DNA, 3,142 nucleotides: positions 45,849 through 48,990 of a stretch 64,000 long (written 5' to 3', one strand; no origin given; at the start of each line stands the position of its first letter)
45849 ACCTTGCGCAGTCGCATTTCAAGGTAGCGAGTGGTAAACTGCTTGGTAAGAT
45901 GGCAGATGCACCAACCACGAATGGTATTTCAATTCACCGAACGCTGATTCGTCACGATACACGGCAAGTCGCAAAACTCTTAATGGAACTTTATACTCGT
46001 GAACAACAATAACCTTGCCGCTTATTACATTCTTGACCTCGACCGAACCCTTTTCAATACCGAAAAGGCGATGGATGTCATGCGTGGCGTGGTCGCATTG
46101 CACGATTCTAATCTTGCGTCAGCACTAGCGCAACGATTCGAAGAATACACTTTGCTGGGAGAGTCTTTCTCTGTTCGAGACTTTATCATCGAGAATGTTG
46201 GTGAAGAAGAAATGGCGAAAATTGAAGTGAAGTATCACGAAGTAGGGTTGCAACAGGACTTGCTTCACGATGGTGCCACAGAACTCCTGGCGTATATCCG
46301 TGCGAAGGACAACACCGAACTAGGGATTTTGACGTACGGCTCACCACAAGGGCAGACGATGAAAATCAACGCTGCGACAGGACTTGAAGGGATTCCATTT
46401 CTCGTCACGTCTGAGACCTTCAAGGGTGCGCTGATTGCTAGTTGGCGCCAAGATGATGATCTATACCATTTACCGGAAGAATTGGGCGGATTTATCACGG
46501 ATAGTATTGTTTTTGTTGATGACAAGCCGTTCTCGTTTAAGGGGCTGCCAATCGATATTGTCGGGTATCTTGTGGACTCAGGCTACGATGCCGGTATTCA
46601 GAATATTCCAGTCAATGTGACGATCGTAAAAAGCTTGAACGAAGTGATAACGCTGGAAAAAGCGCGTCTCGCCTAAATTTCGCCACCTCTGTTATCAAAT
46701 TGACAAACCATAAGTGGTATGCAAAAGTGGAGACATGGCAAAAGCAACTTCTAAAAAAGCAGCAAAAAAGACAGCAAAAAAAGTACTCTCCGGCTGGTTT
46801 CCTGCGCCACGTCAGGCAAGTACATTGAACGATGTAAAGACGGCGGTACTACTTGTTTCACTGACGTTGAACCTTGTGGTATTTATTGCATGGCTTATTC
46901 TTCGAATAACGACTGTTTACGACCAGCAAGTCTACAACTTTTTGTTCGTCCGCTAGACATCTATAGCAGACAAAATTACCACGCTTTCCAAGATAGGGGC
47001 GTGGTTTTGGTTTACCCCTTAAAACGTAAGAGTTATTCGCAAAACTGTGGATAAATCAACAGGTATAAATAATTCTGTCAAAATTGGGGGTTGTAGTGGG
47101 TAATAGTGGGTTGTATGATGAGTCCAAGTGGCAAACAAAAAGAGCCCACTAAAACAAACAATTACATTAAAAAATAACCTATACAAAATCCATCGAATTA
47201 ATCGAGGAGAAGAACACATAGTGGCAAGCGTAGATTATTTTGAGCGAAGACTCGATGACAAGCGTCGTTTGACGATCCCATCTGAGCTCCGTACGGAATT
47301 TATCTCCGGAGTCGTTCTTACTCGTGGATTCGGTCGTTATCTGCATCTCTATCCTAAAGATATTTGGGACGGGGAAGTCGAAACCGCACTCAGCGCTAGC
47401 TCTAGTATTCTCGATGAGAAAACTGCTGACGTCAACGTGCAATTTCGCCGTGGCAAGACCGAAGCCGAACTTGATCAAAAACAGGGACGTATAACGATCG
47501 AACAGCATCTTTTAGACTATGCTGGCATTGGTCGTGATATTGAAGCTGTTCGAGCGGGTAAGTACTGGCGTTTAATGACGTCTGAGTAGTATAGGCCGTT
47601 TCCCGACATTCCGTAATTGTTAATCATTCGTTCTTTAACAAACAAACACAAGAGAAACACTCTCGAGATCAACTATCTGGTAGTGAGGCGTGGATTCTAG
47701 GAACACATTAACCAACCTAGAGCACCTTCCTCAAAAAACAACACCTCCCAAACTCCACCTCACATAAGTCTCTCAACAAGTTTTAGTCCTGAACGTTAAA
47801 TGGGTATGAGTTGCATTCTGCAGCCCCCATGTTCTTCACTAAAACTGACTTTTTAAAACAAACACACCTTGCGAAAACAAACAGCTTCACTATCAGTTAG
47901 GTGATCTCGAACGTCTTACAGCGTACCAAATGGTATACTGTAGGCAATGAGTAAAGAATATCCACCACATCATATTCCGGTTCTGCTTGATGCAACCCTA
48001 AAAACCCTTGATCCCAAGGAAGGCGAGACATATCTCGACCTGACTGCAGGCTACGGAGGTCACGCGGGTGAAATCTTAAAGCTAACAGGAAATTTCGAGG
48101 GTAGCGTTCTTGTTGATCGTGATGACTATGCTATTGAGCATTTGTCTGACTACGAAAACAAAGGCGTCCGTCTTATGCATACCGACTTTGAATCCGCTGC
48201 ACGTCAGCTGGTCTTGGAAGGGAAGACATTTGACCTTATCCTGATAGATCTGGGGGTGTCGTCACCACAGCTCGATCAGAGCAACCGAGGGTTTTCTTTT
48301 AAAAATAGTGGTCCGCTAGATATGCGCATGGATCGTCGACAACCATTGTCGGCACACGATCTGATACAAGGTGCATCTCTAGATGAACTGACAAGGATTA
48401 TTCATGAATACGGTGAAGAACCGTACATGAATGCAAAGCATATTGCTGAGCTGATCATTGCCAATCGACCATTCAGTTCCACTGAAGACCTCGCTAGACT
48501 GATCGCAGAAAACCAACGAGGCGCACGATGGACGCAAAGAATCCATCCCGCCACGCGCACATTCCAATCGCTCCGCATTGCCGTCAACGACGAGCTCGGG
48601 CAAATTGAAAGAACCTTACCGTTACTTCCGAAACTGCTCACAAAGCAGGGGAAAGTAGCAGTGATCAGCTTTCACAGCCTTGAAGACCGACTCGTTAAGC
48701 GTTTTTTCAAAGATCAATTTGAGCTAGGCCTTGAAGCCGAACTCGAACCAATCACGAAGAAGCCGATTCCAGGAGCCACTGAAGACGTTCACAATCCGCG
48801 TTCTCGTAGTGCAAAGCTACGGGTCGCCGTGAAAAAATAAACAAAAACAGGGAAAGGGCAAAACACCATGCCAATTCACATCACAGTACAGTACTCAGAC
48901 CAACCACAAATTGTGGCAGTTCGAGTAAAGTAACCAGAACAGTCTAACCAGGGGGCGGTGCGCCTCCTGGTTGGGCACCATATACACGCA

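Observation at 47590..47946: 248-nt structured RNA wedged between mraZ and rsmH with exposed anti-SD-like C-rich tracts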

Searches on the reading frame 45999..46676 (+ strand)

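Call 3: search_protein_families(library=pfam, proteins=[window:45999-46676:+])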
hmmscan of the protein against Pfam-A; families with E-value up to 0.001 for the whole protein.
window:45999-46676:+ (225 aa): 1 family
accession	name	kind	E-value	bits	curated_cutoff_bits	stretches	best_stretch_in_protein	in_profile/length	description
PF00702.32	Hydrolase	-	0.00027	21.9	26.4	1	11-132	5-140/191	haloacid dehalogenase-like hydrolase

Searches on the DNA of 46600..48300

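Call 4: search_rna_families(source=window, start=46600, end=48300, threshold=evalue, max_evalue=10, show_alignments=3)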
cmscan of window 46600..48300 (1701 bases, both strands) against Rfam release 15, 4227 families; matches with E-value up to 10: 2.
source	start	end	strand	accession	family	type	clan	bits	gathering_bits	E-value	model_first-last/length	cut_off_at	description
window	48111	48187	+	RF01192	SNORD11B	Gene; snRNA; snoRNA; CD-box;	CL00103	18.1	50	8.2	1-87/87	no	Small nucleolar RNA SNORD11B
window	46600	46791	-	RF02041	HOTTIP_2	Gene; lncRNA;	-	9.9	80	0.89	1-185/374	3'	HOXA transcript at the distal tip, conserved region 2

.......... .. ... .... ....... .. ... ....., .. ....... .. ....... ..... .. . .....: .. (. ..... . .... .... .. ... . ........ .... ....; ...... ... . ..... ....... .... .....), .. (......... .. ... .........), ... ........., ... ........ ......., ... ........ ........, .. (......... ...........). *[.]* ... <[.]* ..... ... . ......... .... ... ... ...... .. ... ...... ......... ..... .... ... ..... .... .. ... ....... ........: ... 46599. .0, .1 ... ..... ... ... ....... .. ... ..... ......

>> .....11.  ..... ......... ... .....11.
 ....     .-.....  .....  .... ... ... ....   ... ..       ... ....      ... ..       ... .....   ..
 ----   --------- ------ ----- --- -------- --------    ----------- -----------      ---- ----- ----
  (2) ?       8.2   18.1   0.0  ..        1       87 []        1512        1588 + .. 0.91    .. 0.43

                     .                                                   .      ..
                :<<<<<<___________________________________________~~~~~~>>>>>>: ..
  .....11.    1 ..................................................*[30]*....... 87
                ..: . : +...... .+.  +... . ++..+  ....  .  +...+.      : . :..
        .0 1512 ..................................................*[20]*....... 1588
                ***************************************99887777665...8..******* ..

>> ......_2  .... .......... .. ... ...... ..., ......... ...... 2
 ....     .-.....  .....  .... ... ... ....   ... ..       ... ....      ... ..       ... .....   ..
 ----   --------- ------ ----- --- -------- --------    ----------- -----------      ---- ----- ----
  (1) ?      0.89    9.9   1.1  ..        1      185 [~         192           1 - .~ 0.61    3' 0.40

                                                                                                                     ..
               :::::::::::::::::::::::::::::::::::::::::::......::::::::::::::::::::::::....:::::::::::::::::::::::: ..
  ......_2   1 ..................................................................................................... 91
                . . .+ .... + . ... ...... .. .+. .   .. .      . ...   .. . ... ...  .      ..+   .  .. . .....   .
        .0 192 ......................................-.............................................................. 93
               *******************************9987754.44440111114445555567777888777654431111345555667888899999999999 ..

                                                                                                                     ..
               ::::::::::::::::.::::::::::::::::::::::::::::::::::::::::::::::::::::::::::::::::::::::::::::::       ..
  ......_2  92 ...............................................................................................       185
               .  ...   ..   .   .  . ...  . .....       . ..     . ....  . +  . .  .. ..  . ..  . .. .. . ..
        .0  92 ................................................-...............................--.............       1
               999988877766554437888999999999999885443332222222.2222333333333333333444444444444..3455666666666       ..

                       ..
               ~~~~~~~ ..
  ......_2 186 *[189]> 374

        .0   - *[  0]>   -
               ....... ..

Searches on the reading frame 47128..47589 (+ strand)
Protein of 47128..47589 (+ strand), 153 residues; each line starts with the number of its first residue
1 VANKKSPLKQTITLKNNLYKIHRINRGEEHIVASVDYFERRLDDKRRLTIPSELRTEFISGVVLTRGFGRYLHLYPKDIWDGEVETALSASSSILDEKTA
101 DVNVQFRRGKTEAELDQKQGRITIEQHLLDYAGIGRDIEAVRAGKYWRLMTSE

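Call 3: search_protein_families(library=pfam, proteins=[window:47128-47589:+])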
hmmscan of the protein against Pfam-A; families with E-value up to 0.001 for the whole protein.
window:47128-47589:+ (153 aa): 1 family
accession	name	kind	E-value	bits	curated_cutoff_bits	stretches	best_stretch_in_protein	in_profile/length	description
PF02381.23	MraZ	-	4.8e-13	49.3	23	1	40-101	8-70/72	MraZ protein, putative antitoxin-like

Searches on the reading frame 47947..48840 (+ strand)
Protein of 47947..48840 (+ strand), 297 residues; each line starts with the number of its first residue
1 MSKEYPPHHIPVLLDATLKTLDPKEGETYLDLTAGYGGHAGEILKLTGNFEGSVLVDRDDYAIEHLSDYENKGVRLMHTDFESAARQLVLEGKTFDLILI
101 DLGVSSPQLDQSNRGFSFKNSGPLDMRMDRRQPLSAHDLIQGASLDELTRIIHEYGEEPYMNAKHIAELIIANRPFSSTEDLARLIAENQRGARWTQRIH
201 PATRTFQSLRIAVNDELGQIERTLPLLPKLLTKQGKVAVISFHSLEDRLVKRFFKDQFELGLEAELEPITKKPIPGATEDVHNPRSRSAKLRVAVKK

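Call 3: search_protein_families(library=pfam, proteins=[window:47947-48840:+])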
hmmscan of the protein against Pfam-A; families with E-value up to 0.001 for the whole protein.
window:47947-48840:+ (297 aa): 2 families
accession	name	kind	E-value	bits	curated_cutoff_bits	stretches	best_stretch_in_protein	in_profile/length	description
PF01795.25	Methyltransf_5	-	1.6e-86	291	27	1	8-296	3-308/309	MraW methylase family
PF01189.24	Methyltr_RsmB-F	-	0.00014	22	27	1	20-105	3-90/199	16S rRNA methyltransferase RsmB/F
